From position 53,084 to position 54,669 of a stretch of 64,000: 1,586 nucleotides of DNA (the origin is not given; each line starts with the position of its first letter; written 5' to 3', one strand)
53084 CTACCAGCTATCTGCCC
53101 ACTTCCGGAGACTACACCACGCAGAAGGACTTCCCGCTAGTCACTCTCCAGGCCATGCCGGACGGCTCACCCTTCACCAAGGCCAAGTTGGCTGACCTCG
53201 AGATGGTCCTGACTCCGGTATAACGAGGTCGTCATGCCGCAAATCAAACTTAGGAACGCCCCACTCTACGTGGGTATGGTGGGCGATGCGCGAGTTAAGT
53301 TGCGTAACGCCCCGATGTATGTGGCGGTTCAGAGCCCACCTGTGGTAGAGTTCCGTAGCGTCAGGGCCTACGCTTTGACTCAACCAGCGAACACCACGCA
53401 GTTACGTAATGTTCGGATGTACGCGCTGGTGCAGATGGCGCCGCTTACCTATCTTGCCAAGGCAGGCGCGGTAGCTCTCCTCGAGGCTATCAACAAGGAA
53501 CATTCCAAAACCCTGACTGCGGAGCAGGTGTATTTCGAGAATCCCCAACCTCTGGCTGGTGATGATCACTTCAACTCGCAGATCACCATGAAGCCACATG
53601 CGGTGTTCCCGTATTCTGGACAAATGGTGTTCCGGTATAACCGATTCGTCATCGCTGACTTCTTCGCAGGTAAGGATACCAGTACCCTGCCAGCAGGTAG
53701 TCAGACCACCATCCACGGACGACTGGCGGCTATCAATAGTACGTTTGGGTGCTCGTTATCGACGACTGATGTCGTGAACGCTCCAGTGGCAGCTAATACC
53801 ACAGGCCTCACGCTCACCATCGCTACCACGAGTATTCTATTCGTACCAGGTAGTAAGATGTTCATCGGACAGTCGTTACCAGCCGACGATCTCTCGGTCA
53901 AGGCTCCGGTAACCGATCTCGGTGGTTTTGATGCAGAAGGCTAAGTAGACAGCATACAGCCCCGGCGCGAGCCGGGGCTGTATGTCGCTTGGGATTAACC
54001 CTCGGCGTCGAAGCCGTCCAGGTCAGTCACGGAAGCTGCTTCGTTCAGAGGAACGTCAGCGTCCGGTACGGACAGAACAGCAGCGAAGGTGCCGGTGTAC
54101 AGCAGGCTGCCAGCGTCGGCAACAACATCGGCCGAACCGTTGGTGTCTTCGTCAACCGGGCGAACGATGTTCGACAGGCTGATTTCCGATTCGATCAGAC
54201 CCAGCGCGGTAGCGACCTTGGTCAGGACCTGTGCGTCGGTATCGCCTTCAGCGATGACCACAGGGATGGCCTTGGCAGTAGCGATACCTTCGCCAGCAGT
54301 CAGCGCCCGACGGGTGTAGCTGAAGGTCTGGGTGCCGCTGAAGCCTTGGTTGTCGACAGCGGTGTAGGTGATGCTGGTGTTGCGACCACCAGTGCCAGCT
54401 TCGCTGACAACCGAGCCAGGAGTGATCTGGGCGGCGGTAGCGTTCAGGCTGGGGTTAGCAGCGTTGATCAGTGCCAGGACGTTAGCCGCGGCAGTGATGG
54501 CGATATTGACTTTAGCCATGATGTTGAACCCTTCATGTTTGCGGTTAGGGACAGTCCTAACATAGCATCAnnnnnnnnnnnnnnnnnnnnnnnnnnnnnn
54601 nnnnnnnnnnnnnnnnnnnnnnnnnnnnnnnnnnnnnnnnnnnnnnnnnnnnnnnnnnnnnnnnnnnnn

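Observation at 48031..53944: Possible docking code: two short repeats on the adaptor per adjacent lectin-like gene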

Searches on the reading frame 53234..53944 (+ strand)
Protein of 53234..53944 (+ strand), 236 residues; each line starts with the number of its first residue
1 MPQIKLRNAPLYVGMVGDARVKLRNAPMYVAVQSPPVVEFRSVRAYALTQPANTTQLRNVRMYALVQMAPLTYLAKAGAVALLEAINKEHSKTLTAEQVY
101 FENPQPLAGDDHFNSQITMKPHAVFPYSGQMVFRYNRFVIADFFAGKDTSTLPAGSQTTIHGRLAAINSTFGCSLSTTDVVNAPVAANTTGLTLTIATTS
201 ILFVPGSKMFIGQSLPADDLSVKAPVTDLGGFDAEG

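Call 4: search_protein_families(library=pfam, proteins=[window:53234-53944:+], max_evalue=0.1)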
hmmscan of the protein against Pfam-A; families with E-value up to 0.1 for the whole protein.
window:53234-53944:+ (236 aa): 1 family
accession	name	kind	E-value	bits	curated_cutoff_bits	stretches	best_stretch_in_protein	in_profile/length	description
PF25613.1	DUF7941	-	2.5e-17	63.7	27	1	74-213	4-146/276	Family of unknown function (DUF7941)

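Call 5: search_protein_families(library=phrogs, proteins=[window:53234-53944:+], max_evalue=0.1)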
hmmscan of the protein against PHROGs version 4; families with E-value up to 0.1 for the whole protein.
window:53234-53944:+ (236 aa): 7 families
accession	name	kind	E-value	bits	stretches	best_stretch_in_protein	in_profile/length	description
phrog_2935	-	head and packaging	2.8e-19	70.3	1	73-232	6-173/180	virion structural protein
phrog_1037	-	head and packaging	7.6e-19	69.2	1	73-204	5-141/290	virion structural protein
phrog_30606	-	unknown function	6.3e-08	32.4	1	74-213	4-141/701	-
phrog_20090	-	unknown function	4.1e-07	30.4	1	142-210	252-321/354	-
phrog_3589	-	head and packaging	4.4e-06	26.9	1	112-203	45-140/512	virion structural protein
phrog_11147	-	unknown function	0.023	15.8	1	23-79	67-118/149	-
phrog_4862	-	unknown function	0.034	15.2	1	79-141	10-76/177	-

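Call 17: find_related_loci(query=window:53234-53944:+, collection=viral_contigs, flank=10000)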
Query window:53234-53944:+ (236 aa) in viral_contigs; peptide patterns used: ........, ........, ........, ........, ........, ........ (x = any residue, [..] = any of these).
4 stretches matched a pattern, but none encodes a relative of the query by tblastn (E <= 1e-3).

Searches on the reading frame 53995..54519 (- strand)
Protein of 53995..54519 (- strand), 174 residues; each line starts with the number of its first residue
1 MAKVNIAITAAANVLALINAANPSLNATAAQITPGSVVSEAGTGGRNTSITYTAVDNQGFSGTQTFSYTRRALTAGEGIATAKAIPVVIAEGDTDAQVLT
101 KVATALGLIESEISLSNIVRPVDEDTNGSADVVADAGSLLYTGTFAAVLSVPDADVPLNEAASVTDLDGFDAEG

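Call 4: search_protein_families(library=pfam, proteins=[window:53995-54519:-], max_evalue=0.1)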
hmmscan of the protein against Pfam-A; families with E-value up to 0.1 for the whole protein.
window:53995-54519:- (174 aa): 1 family
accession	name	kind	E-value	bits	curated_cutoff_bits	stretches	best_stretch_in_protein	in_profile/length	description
PF25613.1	DUF7941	-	9.1e-16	58.6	27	1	7-170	5-170/276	Family of unknown function (DUF7941)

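Call 5: search_protein_families(library=phrogs, proteins=[window:53995-54519:-], max_evalue=0.1)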
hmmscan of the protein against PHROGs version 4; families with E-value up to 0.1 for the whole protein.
window:53995-54519:- (174 aa): 4 families
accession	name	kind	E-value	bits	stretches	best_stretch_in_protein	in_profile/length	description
phrog_1037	-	head and packaging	4.8e-17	63.3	1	3-170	3-167/290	virion structural protein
phrog_4862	-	unknown function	6.5e-16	59.9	1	7-170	3-176/177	-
phrog_2935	-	head and packaging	1.8e-15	57.9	1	11-171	12-174/180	virion structural protein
phrog_3589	-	head and packaging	1.2e-05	25.5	1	16-145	14-144/512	virion structural protein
